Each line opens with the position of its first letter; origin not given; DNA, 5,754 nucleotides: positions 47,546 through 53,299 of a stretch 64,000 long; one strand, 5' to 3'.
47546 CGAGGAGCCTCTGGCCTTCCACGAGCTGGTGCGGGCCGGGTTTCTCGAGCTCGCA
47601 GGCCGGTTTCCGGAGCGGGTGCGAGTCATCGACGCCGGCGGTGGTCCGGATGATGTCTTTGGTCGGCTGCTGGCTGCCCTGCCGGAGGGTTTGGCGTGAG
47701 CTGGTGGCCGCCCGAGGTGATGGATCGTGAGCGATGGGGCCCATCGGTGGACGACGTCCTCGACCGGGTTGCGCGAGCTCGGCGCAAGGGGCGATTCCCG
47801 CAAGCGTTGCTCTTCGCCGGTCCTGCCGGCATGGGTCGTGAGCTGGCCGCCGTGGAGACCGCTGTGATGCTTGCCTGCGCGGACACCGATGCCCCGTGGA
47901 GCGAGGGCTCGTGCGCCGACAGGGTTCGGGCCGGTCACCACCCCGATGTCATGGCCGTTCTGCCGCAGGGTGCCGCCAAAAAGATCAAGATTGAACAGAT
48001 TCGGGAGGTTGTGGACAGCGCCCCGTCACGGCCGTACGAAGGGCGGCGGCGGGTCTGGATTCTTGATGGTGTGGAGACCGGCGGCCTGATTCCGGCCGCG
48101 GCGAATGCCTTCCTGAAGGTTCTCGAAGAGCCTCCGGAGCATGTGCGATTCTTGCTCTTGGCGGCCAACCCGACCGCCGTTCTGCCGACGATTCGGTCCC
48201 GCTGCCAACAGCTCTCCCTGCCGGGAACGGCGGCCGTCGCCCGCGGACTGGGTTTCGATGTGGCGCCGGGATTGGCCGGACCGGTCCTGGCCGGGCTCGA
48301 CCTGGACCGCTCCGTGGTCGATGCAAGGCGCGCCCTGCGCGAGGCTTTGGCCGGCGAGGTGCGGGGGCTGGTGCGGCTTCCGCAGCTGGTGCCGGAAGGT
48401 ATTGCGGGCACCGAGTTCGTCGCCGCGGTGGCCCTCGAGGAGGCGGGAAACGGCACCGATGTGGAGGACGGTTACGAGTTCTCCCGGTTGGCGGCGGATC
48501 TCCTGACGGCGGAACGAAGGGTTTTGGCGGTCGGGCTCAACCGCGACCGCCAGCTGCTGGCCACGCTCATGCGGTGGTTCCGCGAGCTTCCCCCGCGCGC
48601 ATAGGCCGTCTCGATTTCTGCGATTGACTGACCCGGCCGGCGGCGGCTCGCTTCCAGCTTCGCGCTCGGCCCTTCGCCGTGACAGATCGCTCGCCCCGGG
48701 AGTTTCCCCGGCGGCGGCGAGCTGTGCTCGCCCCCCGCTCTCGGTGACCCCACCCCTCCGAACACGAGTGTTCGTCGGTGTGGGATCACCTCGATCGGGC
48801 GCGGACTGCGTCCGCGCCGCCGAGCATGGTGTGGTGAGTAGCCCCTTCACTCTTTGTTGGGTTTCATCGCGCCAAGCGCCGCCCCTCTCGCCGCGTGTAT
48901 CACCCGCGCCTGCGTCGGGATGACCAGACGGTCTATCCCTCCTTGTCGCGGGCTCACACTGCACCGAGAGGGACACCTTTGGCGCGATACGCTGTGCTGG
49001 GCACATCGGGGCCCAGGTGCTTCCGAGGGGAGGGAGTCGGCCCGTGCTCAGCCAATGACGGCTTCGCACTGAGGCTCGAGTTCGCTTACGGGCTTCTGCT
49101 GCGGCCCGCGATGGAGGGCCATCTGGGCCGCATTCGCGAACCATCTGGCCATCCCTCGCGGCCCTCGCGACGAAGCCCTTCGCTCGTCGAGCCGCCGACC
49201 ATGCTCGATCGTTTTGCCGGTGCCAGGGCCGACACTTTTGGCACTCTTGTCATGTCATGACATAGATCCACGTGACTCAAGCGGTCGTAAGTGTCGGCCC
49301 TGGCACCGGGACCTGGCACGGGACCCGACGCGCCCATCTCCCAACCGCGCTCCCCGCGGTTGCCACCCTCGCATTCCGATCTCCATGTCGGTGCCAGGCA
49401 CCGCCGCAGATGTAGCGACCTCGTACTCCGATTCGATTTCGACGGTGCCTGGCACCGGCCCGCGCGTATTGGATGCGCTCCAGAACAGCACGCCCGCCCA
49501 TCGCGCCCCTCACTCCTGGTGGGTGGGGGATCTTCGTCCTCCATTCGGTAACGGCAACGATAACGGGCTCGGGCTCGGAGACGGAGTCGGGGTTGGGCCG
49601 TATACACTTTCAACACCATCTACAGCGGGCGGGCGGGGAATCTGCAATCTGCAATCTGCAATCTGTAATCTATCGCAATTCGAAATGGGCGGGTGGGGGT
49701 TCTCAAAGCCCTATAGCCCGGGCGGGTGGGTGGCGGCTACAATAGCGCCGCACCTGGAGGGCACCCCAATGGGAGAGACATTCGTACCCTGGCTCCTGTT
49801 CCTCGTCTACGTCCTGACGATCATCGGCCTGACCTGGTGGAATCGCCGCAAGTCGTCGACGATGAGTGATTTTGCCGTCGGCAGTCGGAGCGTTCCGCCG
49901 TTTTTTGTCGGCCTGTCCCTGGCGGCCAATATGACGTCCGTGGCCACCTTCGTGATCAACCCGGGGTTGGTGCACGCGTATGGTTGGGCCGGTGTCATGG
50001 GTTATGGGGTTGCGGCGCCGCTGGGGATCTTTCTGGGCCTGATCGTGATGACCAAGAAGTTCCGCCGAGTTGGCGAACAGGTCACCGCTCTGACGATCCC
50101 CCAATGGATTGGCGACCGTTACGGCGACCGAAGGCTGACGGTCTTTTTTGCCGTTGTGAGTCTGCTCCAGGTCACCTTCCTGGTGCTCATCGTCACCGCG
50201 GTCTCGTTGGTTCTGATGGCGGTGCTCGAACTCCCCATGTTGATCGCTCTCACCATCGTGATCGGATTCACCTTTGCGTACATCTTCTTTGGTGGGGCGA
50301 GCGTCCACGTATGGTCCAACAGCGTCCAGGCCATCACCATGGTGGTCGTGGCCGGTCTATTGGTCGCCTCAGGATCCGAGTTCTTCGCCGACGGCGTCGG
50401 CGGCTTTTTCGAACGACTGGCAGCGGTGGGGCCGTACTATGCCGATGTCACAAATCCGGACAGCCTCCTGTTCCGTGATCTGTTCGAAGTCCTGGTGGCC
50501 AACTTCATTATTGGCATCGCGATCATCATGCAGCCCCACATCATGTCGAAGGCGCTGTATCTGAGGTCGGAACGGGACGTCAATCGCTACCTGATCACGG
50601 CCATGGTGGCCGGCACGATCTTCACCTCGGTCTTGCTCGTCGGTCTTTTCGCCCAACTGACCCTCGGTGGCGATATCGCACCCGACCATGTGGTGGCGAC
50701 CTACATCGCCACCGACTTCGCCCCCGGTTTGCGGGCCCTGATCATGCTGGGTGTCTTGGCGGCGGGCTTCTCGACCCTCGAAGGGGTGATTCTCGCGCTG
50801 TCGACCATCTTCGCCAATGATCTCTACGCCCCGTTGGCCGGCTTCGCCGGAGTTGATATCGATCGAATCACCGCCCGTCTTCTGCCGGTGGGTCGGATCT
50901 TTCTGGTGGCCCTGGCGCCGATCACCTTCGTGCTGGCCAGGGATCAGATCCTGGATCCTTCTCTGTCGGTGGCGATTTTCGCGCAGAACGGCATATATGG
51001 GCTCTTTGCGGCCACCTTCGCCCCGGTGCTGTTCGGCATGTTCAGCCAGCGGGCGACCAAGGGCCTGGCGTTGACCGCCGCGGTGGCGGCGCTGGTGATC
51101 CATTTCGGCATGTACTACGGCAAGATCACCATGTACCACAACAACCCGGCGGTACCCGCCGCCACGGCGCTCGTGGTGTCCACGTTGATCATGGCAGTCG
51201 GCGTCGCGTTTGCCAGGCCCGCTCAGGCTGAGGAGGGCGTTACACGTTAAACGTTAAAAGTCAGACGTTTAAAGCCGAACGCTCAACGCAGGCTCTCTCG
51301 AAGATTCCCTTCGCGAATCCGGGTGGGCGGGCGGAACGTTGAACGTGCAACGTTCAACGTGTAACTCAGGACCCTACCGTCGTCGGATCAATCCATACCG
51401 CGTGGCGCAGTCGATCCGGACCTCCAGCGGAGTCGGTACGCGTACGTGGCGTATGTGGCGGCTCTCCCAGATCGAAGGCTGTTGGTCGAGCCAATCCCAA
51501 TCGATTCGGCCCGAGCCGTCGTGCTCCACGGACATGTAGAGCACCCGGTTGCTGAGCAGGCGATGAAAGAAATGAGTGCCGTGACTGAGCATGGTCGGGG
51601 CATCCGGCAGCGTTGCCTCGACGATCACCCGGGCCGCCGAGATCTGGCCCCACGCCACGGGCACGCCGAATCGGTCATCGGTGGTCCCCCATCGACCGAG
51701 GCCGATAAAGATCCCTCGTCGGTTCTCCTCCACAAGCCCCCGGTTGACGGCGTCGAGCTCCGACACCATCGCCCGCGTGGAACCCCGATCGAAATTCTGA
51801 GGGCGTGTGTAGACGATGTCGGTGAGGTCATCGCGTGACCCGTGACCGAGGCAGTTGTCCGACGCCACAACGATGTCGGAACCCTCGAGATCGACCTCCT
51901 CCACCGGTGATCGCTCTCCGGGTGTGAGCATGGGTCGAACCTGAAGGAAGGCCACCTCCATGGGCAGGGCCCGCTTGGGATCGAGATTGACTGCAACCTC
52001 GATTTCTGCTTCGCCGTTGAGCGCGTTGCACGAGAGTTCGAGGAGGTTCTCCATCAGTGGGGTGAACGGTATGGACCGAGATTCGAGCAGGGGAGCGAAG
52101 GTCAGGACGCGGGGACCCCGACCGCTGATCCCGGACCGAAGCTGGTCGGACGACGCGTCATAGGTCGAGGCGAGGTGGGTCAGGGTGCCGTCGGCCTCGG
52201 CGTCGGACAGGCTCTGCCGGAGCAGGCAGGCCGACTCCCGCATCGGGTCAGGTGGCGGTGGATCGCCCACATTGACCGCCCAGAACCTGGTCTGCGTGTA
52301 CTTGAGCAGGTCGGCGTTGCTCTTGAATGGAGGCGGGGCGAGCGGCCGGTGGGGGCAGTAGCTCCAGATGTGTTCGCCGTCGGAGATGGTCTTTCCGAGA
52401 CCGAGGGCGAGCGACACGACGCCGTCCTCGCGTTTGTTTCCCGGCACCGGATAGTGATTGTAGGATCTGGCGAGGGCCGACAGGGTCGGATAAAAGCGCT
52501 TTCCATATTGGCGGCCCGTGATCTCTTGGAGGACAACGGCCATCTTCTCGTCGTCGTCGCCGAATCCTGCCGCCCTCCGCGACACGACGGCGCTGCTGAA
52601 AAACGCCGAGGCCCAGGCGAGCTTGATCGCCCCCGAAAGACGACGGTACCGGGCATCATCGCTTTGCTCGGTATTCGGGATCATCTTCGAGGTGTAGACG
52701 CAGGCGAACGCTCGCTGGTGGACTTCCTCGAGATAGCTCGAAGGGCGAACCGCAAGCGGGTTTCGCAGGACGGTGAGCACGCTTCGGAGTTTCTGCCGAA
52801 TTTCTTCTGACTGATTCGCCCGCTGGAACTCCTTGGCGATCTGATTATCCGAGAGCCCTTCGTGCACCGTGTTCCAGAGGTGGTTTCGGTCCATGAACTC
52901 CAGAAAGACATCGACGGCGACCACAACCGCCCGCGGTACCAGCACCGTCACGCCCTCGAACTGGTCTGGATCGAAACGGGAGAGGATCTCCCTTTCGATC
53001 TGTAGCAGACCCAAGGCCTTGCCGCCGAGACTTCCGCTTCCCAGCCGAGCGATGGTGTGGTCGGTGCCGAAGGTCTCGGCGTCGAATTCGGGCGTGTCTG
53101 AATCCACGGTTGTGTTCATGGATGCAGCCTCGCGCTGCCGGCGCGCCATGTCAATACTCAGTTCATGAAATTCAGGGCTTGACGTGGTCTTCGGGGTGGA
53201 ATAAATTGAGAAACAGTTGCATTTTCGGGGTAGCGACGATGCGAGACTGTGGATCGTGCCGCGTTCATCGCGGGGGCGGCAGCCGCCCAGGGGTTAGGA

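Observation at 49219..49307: One palindromic core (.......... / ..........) is shared by families A and B and by a 19-bp perfect hairpin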

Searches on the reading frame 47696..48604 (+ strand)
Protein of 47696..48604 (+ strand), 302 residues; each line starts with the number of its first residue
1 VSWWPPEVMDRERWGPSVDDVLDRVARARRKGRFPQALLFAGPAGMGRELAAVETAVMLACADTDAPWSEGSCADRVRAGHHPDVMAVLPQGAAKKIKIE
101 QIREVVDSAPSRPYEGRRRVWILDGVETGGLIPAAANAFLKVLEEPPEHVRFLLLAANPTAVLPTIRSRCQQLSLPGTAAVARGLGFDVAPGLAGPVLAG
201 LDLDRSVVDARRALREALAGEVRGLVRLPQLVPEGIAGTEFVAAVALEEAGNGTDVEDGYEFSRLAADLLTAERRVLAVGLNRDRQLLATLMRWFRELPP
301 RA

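Call 16: find_encoding_contigs(protein=window:47696-48604:+, flank=3000, max_places=6)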
Protein window:47696-48604:+ (302 aa): 1 contig read that carries it; 1 place shown.
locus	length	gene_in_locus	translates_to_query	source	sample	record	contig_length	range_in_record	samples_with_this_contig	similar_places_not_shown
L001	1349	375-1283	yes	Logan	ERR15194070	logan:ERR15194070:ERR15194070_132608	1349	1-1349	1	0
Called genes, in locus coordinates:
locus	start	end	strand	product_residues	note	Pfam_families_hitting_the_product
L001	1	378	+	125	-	?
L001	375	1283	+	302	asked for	PF13177:DNA_pol3_delta2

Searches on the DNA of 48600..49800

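Call 56: search_rna_families(source=window, start=48600, end=49800, threshold=evalue, max_evalue=1)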
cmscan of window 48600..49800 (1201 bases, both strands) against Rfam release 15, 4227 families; matches with E-value up to 1: 3.
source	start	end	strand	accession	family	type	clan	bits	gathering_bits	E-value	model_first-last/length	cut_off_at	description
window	48727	48806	+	RF03849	MIR1219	Gene; miRNA;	-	27.9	79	0.0032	1-82/82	no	MIR1219 microRNA precursor family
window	49217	49309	+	RF04104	MIR918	Gene; miRNA;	-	24.2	268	0.082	1-265/265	no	MIR918 microRNA precursor family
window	49217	49309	+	RF03175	MIR3454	Gene; miRNA;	-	22.2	142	0.1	20-127/147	no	MIR3454 microRNA precursor family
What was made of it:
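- Tried and rejected: Only sub-threshold plant miRNA-precursor hits appear, which are generic hairpins (call 56).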

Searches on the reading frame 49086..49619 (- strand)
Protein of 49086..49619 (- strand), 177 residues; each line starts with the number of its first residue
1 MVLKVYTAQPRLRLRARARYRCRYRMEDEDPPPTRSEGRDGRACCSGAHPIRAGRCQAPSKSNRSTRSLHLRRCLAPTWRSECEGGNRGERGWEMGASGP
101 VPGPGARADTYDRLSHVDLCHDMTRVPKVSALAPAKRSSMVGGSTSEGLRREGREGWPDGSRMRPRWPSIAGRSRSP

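Call 54: search_protein_families(library=pfam, proteins=[window:49086-49619:-], max_evalue=0.001)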
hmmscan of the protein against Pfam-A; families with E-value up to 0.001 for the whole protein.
window:49086-49619:- (177 aa): 0 families

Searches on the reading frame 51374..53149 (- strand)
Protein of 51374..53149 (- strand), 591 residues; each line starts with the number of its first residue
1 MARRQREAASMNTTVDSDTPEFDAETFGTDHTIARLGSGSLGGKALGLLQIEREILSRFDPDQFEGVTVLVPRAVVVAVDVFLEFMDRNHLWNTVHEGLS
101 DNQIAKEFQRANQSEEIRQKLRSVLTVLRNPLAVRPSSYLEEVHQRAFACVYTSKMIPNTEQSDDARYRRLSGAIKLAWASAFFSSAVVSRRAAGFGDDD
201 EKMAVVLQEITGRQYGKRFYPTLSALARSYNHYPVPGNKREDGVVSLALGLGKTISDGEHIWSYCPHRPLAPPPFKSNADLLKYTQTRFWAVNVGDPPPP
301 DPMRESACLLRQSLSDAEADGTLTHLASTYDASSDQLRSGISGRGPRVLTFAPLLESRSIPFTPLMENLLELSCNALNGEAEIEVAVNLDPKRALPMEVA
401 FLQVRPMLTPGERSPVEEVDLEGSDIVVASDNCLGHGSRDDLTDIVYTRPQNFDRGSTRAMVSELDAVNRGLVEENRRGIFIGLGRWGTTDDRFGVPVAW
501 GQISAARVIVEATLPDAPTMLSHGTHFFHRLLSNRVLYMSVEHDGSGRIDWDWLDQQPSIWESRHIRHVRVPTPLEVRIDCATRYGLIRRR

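Call 17: find_encoding_contigs(protein=window:51374-53149:-, flank=2000, max_places=6)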
Protein window:51374-53149:- (591 aa): no gene with exactly this product is on record in the collection.
